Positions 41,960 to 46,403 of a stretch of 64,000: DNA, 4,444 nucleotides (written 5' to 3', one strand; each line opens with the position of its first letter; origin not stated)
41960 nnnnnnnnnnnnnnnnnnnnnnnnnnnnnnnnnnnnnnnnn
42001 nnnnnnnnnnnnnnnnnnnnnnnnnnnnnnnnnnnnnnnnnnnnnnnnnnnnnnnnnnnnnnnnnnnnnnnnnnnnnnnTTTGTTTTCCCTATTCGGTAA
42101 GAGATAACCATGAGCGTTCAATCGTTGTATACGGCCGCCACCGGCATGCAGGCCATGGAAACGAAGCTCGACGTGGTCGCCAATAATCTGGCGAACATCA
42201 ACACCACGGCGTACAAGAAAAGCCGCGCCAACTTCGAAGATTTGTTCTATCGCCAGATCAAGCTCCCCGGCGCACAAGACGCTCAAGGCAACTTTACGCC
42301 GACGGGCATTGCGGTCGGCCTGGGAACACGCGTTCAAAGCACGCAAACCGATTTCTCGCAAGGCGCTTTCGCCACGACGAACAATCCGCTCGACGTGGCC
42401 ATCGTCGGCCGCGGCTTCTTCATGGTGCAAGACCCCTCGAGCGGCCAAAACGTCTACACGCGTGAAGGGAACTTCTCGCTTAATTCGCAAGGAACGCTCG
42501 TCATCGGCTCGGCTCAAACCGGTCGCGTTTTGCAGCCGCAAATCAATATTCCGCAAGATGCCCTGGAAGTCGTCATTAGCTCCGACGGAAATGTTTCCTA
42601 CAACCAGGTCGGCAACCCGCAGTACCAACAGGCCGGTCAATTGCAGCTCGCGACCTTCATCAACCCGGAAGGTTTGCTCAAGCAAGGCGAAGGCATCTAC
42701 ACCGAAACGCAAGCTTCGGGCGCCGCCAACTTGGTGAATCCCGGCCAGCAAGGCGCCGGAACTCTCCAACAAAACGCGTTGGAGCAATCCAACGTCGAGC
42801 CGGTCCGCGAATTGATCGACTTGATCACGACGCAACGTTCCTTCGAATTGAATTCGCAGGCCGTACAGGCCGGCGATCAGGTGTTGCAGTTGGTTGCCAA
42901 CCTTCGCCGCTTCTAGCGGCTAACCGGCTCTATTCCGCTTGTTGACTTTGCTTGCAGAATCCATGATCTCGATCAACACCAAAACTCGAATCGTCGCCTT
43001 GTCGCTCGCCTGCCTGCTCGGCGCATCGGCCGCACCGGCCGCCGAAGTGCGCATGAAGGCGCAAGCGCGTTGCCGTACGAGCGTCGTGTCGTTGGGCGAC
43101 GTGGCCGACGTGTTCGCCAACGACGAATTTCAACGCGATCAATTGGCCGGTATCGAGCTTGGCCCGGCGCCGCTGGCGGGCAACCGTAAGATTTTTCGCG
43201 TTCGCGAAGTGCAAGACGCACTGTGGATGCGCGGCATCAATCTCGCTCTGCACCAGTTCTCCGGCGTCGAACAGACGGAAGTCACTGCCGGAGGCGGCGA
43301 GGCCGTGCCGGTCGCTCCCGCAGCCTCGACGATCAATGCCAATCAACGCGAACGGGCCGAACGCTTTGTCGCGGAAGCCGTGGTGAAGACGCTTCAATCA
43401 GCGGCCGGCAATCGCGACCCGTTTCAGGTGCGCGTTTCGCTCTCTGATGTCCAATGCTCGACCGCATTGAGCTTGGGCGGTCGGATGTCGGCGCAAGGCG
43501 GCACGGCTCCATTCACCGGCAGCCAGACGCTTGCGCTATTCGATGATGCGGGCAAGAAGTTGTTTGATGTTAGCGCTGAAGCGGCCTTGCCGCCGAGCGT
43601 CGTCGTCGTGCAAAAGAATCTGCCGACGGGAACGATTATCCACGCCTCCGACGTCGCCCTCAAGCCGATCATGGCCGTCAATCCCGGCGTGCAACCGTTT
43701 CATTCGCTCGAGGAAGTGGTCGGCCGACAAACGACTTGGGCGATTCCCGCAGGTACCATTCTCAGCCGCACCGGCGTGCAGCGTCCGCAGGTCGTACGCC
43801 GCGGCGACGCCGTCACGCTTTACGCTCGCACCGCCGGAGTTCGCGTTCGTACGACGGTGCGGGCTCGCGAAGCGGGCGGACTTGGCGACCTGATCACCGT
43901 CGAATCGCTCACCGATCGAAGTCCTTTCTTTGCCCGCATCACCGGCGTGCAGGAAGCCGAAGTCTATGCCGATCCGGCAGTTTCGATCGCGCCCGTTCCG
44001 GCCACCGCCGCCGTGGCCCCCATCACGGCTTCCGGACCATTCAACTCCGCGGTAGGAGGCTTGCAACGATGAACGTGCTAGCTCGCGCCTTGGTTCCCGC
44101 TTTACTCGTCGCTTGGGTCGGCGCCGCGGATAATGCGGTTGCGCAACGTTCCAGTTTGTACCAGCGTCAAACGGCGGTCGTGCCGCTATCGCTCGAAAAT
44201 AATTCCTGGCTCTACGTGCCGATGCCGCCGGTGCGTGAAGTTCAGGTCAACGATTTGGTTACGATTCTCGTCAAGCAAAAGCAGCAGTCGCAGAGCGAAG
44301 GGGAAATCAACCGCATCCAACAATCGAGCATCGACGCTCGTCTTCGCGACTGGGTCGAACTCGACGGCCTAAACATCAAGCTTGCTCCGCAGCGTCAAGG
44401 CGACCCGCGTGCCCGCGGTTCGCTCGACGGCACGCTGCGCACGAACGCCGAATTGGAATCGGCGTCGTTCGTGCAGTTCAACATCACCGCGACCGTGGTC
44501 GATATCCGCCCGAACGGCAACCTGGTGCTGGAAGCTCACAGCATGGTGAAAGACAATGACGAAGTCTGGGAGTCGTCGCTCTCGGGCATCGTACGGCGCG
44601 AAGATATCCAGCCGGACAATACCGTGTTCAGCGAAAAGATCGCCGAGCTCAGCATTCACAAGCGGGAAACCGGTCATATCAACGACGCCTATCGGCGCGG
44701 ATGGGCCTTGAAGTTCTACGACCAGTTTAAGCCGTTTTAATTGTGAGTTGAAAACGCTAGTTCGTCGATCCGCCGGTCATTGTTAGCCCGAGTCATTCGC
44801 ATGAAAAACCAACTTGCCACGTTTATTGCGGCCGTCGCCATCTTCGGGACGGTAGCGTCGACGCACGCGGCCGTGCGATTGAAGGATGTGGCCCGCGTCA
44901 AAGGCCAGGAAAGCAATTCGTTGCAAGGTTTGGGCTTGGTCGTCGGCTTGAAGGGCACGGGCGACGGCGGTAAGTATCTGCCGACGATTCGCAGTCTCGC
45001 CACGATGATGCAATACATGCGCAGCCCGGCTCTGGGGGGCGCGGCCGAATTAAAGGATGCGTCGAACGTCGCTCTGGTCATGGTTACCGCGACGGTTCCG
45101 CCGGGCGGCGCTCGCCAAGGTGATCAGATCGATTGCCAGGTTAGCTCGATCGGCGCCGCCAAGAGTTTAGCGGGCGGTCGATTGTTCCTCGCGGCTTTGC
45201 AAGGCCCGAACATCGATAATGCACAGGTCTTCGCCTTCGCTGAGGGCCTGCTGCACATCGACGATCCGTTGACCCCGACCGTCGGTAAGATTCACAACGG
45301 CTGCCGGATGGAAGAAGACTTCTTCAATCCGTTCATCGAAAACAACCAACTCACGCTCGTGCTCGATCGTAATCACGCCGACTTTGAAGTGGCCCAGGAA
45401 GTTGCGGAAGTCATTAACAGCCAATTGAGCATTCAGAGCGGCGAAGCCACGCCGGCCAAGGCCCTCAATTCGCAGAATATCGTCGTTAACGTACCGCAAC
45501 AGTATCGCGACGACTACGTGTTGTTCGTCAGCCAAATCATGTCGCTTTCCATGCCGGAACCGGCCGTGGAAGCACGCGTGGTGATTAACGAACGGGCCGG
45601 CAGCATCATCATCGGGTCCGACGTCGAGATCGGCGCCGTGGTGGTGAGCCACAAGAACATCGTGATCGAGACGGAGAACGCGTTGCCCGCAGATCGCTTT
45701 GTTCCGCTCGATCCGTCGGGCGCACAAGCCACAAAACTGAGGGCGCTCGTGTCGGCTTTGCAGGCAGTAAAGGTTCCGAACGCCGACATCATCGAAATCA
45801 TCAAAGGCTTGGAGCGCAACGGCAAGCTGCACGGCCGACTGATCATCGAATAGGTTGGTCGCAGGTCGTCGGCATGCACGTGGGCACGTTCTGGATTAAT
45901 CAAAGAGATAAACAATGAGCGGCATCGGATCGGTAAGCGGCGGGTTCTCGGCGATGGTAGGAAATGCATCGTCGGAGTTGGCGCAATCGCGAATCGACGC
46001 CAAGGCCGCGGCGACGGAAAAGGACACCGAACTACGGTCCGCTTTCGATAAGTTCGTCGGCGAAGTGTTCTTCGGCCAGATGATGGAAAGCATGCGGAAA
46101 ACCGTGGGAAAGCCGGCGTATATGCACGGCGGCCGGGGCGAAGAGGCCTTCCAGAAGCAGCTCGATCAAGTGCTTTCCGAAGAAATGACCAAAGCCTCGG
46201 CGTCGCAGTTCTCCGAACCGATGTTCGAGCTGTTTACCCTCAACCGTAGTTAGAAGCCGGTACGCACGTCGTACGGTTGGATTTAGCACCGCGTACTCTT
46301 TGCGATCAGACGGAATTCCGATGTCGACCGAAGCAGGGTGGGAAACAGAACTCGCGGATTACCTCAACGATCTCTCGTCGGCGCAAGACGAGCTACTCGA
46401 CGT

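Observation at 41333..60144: Flagellar cluster in which every distal (extracellular) axial component is oversized while rod/ring proteins are normal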

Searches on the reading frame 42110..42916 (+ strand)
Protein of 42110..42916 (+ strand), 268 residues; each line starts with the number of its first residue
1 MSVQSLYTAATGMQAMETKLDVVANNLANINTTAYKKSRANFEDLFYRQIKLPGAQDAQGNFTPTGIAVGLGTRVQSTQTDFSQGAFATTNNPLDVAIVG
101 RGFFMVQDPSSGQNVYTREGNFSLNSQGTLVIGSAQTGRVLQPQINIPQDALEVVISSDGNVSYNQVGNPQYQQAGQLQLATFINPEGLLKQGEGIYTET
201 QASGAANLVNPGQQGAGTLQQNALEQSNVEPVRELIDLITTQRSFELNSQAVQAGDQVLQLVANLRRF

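Call 4: search_protein_families(library=pfam, proteins=[window:42110-42916:+], max_evalue=0.01)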
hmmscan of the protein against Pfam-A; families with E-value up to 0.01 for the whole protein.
window:42110-42916:+ (268 aa): 3 families
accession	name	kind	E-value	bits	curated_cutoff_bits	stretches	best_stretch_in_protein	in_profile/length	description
PF22692.1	LlgE_F_G_D1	-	1e-20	74.1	27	1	97-164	1-64/64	Flagellar hook protein FlgE/F/G D1 domain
PF06429.18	Flg_bbr_C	-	1.9e-15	56.5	23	1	220-265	1-46/46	Flagellar basal body rod FlgEFG protein C-terminal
PF00460.25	Flg_bb_rod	-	1.4e-09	38.2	20.7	1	6-36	1-31/31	Flagella basal body rod protein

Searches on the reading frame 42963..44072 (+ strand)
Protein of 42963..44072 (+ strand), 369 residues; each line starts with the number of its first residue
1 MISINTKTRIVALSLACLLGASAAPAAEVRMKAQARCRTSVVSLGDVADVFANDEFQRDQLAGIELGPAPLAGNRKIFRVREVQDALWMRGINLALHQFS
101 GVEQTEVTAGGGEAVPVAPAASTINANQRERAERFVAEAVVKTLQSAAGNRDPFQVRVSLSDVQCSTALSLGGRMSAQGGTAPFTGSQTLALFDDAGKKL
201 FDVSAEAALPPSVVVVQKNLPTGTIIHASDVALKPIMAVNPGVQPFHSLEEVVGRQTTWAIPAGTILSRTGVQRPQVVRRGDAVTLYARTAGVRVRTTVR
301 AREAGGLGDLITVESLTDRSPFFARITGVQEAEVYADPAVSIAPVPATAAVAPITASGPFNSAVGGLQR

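Call 4: search_protein_families(library=pfam, proteins=[window:42963-44072:+], max_evalue=0.01)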
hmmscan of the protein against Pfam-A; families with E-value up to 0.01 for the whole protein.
window:42963-44072:+ (369 aa): 2 families
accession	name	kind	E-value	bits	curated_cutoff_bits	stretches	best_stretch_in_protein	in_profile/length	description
PF13144.11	ChapFlgA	-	5.9e-20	72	23.8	1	213-334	3-122/122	Chaperone for flagella basal body P-ring formation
PF08666.17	SAF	-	1.7e-05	25.7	21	1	213-269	3-59/63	SAF domain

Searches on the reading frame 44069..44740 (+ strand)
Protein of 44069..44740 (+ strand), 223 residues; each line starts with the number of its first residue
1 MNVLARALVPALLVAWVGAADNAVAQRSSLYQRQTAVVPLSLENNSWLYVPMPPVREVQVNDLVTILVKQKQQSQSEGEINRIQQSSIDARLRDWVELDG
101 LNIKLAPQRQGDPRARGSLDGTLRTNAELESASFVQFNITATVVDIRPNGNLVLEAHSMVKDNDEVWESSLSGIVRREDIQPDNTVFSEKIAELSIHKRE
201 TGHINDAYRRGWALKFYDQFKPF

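Call 4: search_protein_families(library=pfam, proteins=[window:44069-44740:+], max_evalue=0.01)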
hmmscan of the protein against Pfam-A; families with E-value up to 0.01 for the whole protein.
window:44069-44740:+ (223 aa): 1 family
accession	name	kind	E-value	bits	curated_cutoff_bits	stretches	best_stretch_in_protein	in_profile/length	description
PF02107.21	FlgH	-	4.2e-28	98.6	27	1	56-222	22-172/172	Flagellar L-ring protein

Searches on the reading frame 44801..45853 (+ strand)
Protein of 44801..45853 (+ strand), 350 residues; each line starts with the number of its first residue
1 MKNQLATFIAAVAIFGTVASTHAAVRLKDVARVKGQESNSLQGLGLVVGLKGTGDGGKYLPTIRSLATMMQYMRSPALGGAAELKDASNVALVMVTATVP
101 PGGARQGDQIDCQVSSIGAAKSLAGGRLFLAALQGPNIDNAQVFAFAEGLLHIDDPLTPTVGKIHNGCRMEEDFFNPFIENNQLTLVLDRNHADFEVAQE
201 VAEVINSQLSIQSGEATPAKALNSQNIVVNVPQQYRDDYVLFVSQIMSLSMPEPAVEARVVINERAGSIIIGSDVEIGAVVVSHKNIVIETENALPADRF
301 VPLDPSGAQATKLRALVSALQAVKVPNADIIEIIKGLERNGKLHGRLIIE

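Call 4: search_protein_families(library=pfam, proteins=[window:44801-45853:+], max_evalue=0.01)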
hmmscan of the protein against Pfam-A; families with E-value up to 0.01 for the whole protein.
window:44801-45853:+ (350 aa): 1 family
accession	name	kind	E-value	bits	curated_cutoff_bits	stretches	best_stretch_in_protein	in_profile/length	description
PF02119.21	FlgI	-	5.7e-71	239.6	25.3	1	26-349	1-343/343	Flagellar P-ring protein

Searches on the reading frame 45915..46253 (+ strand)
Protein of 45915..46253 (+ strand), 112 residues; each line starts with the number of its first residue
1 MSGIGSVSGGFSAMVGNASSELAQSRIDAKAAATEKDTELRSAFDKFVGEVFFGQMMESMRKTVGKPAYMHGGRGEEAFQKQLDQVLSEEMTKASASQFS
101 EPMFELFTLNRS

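Call 4: search_protein_families(library=pfam, proteins=[window:45915-46253:+], max_evalue=0.01)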
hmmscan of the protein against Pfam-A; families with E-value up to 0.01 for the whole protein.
window:45915-46253:+ (112 aa): 1 family
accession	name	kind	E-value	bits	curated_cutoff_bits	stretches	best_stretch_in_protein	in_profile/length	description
PF10135.14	Rod-binding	-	2.6e-07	31.5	25.1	1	59-95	2-39/51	Rod binding protein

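Call 68: search_protein_families(library=ncbifam, proteins=[window:45915-46253:+], max_evalue=0.001)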
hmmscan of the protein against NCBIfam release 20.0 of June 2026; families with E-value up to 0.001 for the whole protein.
window:45915-46253:+ (112 aa): 0 families
